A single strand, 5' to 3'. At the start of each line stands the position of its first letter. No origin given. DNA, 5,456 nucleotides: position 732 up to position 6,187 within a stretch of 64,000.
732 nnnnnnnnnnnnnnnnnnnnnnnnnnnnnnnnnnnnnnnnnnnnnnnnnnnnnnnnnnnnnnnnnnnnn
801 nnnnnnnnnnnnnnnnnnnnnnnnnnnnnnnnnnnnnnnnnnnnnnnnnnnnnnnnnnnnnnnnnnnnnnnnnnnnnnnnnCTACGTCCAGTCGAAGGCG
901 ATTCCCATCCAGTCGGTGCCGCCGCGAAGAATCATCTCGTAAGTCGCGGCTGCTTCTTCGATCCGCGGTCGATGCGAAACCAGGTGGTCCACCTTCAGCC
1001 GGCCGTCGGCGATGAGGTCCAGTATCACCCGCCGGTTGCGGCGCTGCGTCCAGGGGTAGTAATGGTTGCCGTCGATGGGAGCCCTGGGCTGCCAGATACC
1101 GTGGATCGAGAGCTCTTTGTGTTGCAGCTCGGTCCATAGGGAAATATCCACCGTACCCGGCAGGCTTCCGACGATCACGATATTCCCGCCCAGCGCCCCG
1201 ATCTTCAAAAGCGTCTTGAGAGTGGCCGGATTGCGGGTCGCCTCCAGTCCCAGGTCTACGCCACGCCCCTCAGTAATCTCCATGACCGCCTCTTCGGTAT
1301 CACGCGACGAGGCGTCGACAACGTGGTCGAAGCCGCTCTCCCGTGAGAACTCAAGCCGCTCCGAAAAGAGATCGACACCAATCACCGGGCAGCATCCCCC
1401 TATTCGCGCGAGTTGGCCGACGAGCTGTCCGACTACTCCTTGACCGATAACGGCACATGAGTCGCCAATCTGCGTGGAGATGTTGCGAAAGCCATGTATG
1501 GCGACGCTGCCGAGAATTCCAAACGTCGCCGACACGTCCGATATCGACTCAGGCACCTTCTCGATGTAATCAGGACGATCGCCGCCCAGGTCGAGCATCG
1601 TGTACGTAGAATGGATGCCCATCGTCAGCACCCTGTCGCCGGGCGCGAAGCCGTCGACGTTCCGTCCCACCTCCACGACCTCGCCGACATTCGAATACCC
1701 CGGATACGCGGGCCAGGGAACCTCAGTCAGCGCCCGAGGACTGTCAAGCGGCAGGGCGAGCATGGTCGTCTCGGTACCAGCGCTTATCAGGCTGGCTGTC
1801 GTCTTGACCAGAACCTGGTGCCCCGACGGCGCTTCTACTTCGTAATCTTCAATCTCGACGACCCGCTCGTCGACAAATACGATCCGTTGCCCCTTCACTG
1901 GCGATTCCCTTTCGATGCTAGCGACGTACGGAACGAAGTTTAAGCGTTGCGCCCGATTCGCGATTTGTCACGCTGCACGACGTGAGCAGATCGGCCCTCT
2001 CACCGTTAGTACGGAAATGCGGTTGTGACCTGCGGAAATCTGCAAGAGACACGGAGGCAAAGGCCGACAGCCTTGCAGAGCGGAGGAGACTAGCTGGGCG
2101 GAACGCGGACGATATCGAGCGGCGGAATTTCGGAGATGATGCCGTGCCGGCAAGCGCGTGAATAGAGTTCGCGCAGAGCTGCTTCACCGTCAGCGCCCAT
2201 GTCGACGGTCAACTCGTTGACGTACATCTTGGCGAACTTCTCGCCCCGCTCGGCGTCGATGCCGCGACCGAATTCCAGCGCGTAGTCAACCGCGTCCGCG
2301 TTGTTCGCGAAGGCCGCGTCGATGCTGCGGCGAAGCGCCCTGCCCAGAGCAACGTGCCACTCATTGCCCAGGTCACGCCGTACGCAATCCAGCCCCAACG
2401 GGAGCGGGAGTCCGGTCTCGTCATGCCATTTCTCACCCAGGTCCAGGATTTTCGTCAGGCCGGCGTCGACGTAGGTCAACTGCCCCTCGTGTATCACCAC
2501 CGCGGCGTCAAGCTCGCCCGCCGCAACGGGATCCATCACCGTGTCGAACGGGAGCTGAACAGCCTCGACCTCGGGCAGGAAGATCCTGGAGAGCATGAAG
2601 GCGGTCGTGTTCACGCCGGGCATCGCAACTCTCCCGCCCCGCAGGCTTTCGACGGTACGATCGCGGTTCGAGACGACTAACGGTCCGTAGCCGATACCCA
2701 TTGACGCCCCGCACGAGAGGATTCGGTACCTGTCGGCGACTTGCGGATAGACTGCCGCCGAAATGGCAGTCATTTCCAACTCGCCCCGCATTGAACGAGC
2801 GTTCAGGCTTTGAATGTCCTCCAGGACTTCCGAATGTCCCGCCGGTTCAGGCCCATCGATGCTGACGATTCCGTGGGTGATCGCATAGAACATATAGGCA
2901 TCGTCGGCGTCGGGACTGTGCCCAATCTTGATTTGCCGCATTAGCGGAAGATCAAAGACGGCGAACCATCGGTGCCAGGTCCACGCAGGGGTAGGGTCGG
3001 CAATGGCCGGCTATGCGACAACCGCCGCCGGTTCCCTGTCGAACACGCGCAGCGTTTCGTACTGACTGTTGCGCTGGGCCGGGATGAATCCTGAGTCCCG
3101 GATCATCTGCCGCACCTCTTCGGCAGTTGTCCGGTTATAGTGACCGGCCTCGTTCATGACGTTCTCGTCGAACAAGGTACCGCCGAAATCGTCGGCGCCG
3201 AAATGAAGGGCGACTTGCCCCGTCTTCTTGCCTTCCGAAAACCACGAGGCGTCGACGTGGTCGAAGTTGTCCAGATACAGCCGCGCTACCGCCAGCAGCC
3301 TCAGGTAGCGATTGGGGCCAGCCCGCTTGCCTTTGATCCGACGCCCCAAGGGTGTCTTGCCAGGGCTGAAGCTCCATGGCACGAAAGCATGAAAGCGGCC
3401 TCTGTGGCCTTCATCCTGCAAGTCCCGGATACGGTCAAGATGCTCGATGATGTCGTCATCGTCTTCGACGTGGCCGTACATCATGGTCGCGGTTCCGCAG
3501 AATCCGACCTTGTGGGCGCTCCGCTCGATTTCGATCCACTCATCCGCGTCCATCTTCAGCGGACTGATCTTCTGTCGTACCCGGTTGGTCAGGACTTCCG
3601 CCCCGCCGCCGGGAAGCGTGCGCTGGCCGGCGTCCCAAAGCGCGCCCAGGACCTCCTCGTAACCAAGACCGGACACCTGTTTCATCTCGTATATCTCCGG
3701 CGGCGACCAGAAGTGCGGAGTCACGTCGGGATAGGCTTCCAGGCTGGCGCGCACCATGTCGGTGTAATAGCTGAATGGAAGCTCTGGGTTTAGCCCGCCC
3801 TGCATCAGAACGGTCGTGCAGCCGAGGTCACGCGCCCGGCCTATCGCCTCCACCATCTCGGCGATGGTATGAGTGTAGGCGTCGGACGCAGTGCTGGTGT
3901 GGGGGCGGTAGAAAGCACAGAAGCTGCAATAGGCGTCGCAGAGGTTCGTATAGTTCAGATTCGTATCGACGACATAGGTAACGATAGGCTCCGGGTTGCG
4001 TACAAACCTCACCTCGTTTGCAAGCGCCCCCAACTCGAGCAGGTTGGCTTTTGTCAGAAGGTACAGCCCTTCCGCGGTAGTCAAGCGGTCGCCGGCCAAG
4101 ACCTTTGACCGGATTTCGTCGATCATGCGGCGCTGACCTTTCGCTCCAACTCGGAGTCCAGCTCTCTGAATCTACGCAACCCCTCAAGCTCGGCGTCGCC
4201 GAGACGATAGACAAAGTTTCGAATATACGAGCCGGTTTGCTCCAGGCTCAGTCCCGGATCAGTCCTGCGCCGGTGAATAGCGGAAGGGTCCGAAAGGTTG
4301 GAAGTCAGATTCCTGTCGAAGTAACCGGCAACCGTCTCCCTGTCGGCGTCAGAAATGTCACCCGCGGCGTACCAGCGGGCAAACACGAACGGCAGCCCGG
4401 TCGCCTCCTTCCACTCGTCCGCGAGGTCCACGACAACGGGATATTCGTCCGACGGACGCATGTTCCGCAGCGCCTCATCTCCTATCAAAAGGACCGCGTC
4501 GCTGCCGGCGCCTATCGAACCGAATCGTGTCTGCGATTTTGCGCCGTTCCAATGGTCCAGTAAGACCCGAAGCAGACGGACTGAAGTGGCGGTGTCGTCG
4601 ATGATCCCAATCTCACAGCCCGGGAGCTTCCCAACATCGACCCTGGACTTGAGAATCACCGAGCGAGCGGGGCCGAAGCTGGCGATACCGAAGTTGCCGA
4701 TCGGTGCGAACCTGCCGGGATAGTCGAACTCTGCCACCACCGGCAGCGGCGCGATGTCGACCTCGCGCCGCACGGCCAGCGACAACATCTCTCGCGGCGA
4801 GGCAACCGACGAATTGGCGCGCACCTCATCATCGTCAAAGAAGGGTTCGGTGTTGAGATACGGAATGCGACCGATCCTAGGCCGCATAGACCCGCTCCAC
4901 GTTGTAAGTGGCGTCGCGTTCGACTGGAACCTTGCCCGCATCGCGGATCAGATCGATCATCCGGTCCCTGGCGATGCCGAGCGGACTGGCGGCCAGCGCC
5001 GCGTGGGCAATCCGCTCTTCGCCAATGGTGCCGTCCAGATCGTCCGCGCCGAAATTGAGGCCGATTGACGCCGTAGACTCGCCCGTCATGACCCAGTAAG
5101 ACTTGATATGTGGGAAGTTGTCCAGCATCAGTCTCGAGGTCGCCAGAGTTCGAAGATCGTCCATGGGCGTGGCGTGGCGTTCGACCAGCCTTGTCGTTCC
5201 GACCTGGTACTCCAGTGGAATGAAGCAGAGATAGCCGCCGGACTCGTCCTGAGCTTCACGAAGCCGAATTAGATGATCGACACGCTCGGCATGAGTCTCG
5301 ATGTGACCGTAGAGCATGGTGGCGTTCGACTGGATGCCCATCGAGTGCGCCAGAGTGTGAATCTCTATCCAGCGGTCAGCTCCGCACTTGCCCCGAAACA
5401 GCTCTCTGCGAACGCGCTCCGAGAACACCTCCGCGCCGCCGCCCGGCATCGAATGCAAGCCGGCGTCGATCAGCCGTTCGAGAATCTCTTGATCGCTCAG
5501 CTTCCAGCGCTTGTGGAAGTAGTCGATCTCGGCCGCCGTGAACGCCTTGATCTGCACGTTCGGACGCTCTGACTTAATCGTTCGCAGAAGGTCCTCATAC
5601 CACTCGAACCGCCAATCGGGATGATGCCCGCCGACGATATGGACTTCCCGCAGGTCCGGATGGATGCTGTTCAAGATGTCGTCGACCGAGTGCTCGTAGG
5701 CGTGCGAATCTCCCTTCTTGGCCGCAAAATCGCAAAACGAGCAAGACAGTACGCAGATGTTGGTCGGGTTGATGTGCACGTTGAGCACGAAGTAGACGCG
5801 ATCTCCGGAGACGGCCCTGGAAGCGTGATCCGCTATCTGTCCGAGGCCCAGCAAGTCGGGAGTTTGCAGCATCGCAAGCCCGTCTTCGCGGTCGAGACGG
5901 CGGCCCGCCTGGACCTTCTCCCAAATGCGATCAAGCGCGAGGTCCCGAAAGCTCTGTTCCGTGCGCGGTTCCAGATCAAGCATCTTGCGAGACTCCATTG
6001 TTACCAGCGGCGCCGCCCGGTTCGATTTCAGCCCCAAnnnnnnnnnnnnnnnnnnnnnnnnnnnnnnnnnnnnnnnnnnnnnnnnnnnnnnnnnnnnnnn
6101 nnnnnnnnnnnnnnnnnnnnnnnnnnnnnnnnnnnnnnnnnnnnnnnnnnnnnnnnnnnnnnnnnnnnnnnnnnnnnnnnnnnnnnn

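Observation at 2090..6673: Futalosine-pathway menaquinone operon headed by its own TetR regulator with a perfect operator palindrome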

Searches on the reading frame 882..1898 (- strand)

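Call 5: search_protein_families(library=ncbifam, proteins=[window:882-1898:-], max_evalue=0.001)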
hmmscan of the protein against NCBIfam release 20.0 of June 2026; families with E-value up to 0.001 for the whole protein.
window:882-1898:- (338 aa): 22 families
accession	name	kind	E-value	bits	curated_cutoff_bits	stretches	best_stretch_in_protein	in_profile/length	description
TIGR00692.1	tdh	equivalog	1.1e-25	90.3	458.35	1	112-326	130-331/340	L-threonine 3-dehydrogenase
NF003808.0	PRK05396.1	equivalog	7e-25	87.6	380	2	116-327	136-332/341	L-threonine 3-dehydrogenase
NF041097.1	keto_inos_dh_IolM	equivalog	2.8e-24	85.5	450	2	144-319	206-373/389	scyllo-inosose 3-dehydrogenase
TIGR03451.1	mycoS_dep_FDH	equivalog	2.7e-20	72.5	512.9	1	141-326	173-349/358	S-(hydroxymethyl)mycothiol dehydrogenase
TIGR01202.1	bchC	equivalog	3.3e-20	72.4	291.25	1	3-322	2-295/308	chlorophyll synthesis pathway protein BchC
TIGR03989.1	Rxyl_3153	subfamily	5.6e-17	62.1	440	2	141-326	183-361/370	NDMA-dependent alcohol dehydrogenase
TIGR03366.1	HpnZ_proposed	hypoth_equivalog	2.6e-12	46.6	328.1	1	112-268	122-278/315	putative phosphonate catabolism associated alcohol dehydrogenase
TIGR02818.1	adh_III_F_hyde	equivalog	1.1e-11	44.4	543.95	1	142-324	183-357/368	S-(hydroxymethyl)glutathione dehydrogenase/class III alcohol dehydrogenase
NF007642.0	PRK10309.1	equivalog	3.5e-11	42.9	550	1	129-319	145-329/347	galactitol-1-phosphate 5-dehydrogenase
NF058644.1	CurcmRedCuraProt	equivalog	2.2e-10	40.2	440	1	79-219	77-216/336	NADPH-dependent curcumin/dihydrocurcumin reductase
NF007489.0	PRK10083.1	equivalog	3.4e-10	39.4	376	1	112-322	128-322/339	Zn-dependent oxidoreductase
NF006940.0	PRK09422.1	equivalog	8.8e-09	34.8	344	1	110-253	126-269/338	alcohol dehydrogenase AdhP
NF007375.0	PRK09880.1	equivalog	1.1e-08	34.2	469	1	126-268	151-289/344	L-idonate 5-dehydrogenase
NF010344.0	PRK13771.1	subfamily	5.2e-08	32.2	349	0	59-93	51-85/334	putative alcohol dehydrogenase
NF041183.1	Pks2_ls1_myc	equivalog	6.3e-08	29.9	2400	1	67-245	1467-1644/2086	sulfolipid-1 biosynthesis phthioceranic/hydroxyphthioceranic acid synthase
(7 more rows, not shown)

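Call 6: search_protein_families(library=pfam, proteins=[window:882-1898:-], max_evalue=0.001)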
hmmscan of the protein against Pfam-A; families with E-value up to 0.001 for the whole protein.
window:882-1898:- (338 aa): 3 families
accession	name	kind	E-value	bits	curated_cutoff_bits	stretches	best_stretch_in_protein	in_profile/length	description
PF00107.32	ADH_zinc_N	-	1e-22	80.9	31.8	1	156-271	2-115/129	Zinc-binding dehydrogenase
PF08240.17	ADH_N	-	8.6e-07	29.6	23.5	1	27-92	3-62/104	Alcohol dehydrogenase GroES-like domain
PF13602.12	ADH_zinc_N_2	-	1.5e-05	26.4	27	1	189-321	2-121/134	Zinc-binding dehydrogenase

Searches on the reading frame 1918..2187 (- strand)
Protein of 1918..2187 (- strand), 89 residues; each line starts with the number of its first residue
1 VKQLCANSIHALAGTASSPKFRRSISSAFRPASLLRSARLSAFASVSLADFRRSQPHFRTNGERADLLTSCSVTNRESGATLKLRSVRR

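Call 5: search_protein_families(library=ncbifam, proteins=[window:1918-2187:-], max_evalue=0.001)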
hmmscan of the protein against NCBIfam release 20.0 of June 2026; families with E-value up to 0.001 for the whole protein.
window:1918-2187:- (89 aa): 0 families

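Call 6: search_protein_families(library=pfam, proteins=[window:1918-2187:-], max_evalue=0.001)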
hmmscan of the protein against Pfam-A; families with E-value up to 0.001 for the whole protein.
window:1918-2187:- (89 aa): 0 families

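Call 56: search_protein_families(library=pfam, proteins=[window:1918-2187:-], max_evalue=0.001)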
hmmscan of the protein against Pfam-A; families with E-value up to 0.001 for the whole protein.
window:1918-2187:- (89 aa): 0 families

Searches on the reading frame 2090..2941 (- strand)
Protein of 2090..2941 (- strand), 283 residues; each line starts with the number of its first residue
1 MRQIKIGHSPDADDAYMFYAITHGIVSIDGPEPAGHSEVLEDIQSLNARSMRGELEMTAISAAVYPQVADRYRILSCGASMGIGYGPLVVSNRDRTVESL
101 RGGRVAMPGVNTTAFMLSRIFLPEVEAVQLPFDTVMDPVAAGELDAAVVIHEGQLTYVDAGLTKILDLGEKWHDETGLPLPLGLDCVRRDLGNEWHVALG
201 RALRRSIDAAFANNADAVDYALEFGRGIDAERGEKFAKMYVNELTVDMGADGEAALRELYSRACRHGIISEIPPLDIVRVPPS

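Call 5: search_protein_families(library=ncbifam, proteins=[window:2090-2941:-], max_evalue=0.001)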
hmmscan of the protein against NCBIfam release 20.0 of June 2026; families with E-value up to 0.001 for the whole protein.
window:2090-2941:- (283 aa): 0 families

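Call 6: search_protein_families(library=pfam, proteins=[window:2090-2941:-], max_evalue=0.001)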
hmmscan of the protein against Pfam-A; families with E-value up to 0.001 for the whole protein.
window:2090-2941:- (283 aa): 1 family
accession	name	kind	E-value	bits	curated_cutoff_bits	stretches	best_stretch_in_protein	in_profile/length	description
PF02621.19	VitK2_biosynth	-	1.6e-70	237.9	26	1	4-263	1-250/252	Menaquinone biosynthesis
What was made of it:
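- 2090..2941 (-): MqnD, 1,4-dihydroxy-6-naphthoate synthase. PF02621 scores 237.9 bits (call 6).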

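Call 41: search_solved_structures(query=window:2090-2941:-, max_evalue=0.001)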
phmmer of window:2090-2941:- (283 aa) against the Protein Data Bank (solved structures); distinct sequences matched with E-value up to 0.001: 9.
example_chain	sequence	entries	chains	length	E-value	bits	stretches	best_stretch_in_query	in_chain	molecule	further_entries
1zbm_A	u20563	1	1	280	7.9e-74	251.7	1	3-279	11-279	hypothetical protein AF1704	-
2czl_A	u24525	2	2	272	4e-55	190.3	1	2-273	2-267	hypothetical protein TTHA1568 | Menaquinone biosynthetic enzyme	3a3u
7an8_A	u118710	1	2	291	1.4e-05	27.8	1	44-224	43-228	Chorismate dehydratase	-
7ywc_A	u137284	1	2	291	1.5e-05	27.7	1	44-224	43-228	Chorismate dehydratase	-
2nxo_A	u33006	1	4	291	1.5e-05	27.7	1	44-224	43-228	Hypothetical protein SCO4506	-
7ahr_A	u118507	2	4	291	1.5e-05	27.7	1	44-224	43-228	Chorismate dehydratase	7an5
7an7_A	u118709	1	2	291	1.5e-05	27.7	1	44-224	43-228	Chorismate dehydratase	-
7an6_A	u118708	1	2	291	1.6e-05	27.7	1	44-224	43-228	Chorismate dehydratase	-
7an9_A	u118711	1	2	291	1.7e-05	27.5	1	44-220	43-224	Chorismate dehydratase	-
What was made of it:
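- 2090..2941 (-): PDB matches are TTHA1568 (2CZL/3A3U), E = 4e-55, and AF1704, E = 8e-74 (call 41).
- On Futalosine (mqn) pathway, early steps: It matches TTHA1568 (2CZL/3A3U) at E = 4e-55 (call 41).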

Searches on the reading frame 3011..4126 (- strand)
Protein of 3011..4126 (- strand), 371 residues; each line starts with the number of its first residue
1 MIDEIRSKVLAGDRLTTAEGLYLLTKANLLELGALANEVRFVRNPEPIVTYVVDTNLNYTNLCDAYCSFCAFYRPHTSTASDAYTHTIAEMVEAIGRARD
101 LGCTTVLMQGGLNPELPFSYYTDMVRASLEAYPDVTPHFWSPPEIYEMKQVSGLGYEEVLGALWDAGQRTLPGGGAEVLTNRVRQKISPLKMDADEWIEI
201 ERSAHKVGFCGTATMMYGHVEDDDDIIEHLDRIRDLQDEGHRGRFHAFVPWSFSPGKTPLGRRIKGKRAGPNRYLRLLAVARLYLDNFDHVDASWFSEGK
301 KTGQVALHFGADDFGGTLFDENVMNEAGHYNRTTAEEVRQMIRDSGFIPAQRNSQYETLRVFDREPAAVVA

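Call 5: search_protein_families(library=ncbifam, proteins=[window:3011-4126:-], max_evalue=0.001)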
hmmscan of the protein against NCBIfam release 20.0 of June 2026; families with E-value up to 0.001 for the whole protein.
window:3011-4126:- (371 aa): 13 families
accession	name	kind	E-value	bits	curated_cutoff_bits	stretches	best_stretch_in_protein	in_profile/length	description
TIGR03699.1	menaquin_MqnC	equivalog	2.4e-129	431.1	428.1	1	14-358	2-341/342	cyclic dehypoxanthinyl futalosine synthase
NF006277.0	PRK08445.1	equivalog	9.5e-104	346.9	576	1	14-362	3-348/348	dehypoxanthine futalosine cyclase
TIGR00423.1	TIGR00423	subfamily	3.1e-96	322.3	260.25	1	49-359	1-310/310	CofH family radical SAM protein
TIGR03700.1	mena_SCO4494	equivalog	1.1e-93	313.9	434.55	1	5-358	1-350/351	aminofutalosine synthase MqnE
NF005609.0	PRK07360.1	equivalog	1.6e-93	313.5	426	1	2-361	8-370/374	7,8-didemethyl-8-hydroxy-5-deazariboflavin synthase subunit CofH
TIGR03551.1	F420_cofH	equivalog_domain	1.1e-86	290.8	374.1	1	17-358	3-344/345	5-amino-6-(D-ribitylamino)uracil--L-tyrosine 4-hydroxyphenyl transferase CofH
NF006687.0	PRK09234.1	equivalog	4.4e-74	250.1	1018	1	6-361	483-839/849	bifunctional FO biosynthesis protein CofGH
NF006276.0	PRK08444.1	equivalog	1.3e-59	202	560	1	5-362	3-353/353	aminofutalosine synthase MqnE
NF004580.0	PRK05926.1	equivalog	9.9e-47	159.9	583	1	4-355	17-368/370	hypothetical protein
NF004884.0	PRK06245.1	equivalog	3.1e-08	32.9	209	1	46-115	8-73/340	7,8-didemethyl-8-hydroxy-5-deazariboflavin synthase subunit CofG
TIGR03550.1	F420_cofG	equivalog_domain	9e-07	28.4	213.35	1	55-124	6-73/322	7,8-didemethyl-8-hydroxy-5-deazariboflavin synthase CofG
TIGR03956.1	rSAM_HydE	equivalog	9.4e-06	25.1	254.6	1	51-237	47-220/340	[FeFe] hydrogenase H-cluster radical SAM maturase HydE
TIGR03910.1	pyrrolys_PylB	equivalog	2.9e-05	23.1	348.2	1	3-339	6-321/347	methylornithine synthase PylB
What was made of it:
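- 3011..4126 (-): MqnC, cyclic dehypoxanthinyl futalosine synthase. TIGR03699 scores 431.1 against a cutoff of 428.1 (call 5).
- On Futalosine (mqn) pathway, early steps: TIGR03699 scores 431.1 against 428.1 for 3011-4126 (call 5).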

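Call 6: search_protein_families(library=pfam, proteins=[window:3011-4126:-], max_evalue=0.001)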
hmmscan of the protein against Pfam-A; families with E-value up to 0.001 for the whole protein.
window:3011-4126:- (371 aa): 2 families
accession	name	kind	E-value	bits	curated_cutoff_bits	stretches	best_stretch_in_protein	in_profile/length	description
PF19288.4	CofH_C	-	2.7e-30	105.2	27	1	245-360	4-120/125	CofH/MqnC C-terminal region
PF04055.27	Radical_SAM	-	1.1e-14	55.4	29.5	1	58-232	2-165/166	Radical SAM superfamily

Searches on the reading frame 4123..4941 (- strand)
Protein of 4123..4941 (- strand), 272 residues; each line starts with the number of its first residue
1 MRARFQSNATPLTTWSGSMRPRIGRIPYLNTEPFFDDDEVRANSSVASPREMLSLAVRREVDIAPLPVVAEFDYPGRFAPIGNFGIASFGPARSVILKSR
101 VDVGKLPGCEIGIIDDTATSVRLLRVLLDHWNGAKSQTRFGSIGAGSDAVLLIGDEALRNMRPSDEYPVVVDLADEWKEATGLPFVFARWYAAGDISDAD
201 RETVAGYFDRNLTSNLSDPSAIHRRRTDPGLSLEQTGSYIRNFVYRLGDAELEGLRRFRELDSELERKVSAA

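Call 5: search_protein_families(library=ncbifam, proteins=[window:4123-4941:-], max_evalue=0.001)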
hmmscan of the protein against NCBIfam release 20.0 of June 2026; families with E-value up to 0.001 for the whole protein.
window:4123-4941:- (272 aa): 0 families

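Call 6: search_protein_families(library=pfam, proteins=[window:4123-4941:-], max_evalue=0.001)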
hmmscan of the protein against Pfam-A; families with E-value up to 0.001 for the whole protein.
window:4123-4941:- (272 aa): 1 family
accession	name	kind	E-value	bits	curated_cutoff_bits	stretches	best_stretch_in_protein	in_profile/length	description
PF02621.19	VitK2_biosynth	-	2.7e-36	125.7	26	1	22-261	2-249/252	Menaquinone biosynthesis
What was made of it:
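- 4123..4887 (-): MqnA, chorismate dehydratase (the ORF is open up to 4941; the likely start is M19 at 4887). PF02621 scores 125.7 bits (call 6).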

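Call 40: search_solved_structures(query=window:4123-4941:-, max_evalue=0.001)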
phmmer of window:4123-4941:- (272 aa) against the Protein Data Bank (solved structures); distinct sequences matched with E-value up to 0.001: 9.
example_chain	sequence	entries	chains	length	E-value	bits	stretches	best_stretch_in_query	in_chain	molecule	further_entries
2nxo_A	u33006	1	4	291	3.4e-18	69.2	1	19-258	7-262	Hypothetical protein SCO4506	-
7ahr_A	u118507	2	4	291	3.5e-18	69.2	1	19-258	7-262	Chorismate dehydratase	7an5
7an9_A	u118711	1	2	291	7.6e-18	68.1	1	19-202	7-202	Chorismate dehydratase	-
7an8_A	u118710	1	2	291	9e-18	67.8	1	19-258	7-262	Chorismate dehydratase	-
7an7_A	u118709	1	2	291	1.7e-17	66.9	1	19-258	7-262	Chorismate dehydratase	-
7ywc_A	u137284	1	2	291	1.7e-17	66.9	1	19-258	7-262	Chorismate dehydratase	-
7an6_A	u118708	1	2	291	4.1e-17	65.7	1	19-258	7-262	Chorismate dehydratase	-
6o9a_A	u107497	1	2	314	6e-14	55.3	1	16-261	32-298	Chorismate dehydratase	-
2i6e_A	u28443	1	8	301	7.5e-14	54.9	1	17-261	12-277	Hypothetical protein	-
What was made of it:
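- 4123..4887 (-): The best PDB matches are SCO4506/7AHR chorismate dehydratase, E = 3.4e-18, aligned from residue 19 (call 40).
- On Futalosine (mqn) pathway, early steps: The best PDB matches are SCO4506/7AHR chorismate dehydratase (call 40).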

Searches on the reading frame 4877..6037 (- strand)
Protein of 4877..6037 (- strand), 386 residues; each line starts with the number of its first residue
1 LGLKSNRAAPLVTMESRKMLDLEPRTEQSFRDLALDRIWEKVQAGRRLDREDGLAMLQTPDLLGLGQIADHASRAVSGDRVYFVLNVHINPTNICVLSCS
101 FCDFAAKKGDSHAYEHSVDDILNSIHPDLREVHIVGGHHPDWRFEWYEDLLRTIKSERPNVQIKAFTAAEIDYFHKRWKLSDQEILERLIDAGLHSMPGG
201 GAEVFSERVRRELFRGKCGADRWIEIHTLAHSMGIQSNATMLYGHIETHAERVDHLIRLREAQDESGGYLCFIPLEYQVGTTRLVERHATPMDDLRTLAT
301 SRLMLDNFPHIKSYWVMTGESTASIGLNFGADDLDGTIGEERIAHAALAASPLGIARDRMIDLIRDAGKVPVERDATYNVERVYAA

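Call 5: search_protein_families(library=ncbifam, proteins=[window:4877-6037:-], max_evalue=0.001)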
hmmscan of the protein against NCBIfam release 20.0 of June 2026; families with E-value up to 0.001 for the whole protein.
window:4877-6037:- (386 aa): 13 families
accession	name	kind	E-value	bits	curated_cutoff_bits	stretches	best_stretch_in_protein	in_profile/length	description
TIGR03700.1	mena_SCO4494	equivalog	6e-138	459.5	434.55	1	38-379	1-349/351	aminofutalosine synthase MqnE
NF006276.0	PRK08444.1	equivalog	2.3e-111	372.3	560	1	38-383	3-352/353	aminofutalosine synthase MqnE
TIGR03699.1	menaquin_MqnC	equivalog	9.3e-106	353.5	428.1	1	47-380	2-341/342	cyclic dehypoxanthinyl futalosine synthase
TIGR00423.1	TIGR00423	subfamily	1.8e-102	342.7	260.25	1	81-379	1-308/310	CofH family radical SAM protein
NF005609.0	PRK07360.1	equivalog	6.4e-83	278.6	426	1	34-382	7-369/374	7,8-didemethyl-8-hydroxy-5-deazariboflavin synthase subunit CofH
NF006277.0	PRK08445.1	equivalog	1.3e-81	274.2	576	1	46-382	2-346/348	dehypoxanthine futalosine cyclase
TIGR03551.1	F420_cofH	equivalog_domain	3.6e-80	269.4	374.1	1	51-379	4-343/345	5-amino-6-(D-ribitylamino)uracil--L-tyrosine 4-hydroxyphenyl transferase CofH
NF004580.0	PRK05926.1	equivalog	1.2e-68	232.1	583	1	33-372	13-363/370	hypothetical protein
NF006687.0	PRK09234.1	equivalog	5.8e-67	226.5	1018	1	34-380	478-836/849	bifunctional FO biosynthesis protein CofGH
TIGR03957.1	rSAM_HmdB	equivalog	9.9e-06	25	320.9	0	210-368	154-312/317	5,10-methenyltetrahydromethanopterin hydrogenase cofactor biosynthesis protein HmdB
TIGR03910.1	pyrrolys_PylB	equivalog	4e-05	22.7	348.2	1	33-304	3-267/347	methylornithine synthase PylB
NF004884.0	PRK06245.1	equivalog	8.8e-05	21.5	209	1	79-153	9-85/340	7,8-didemethyl-8-hydroxy-5-deazariboflavin synthase subunit CofG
TIGR03550.1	F420_cofG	equivalog_domain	0.00011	21.5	213.35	0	84-336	3-265/322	7,8-didemethyl-8-hydroxy-5-deazariboflavin synthase CofG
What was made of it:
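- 4877..5983 (-): MqnE, aminofutalosine synthase (alternative start ATG 5998). TIGR03700 scores 459.5 against a cutoff of 434.55 (call 5).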

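Call 6: search_protein_families(library=pfam, proteins=[window:4877-6037:-], max_evalue=0.001)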
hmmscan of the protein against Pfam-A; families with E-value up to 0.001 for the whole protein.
window:4877-6037:- (386 aa): 2 families
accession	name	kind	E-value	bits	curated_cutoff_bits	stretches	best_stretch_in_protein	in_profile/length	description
PF04055.27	Radical_SAM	-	5.5e-16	59.6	29.5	1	89-256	1-163/166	Radical SAM superfamily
PF19288.4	CofH_C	-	4.6e-14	52.8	27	1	268-382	3-120/125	CofH/MqnC C-terminal region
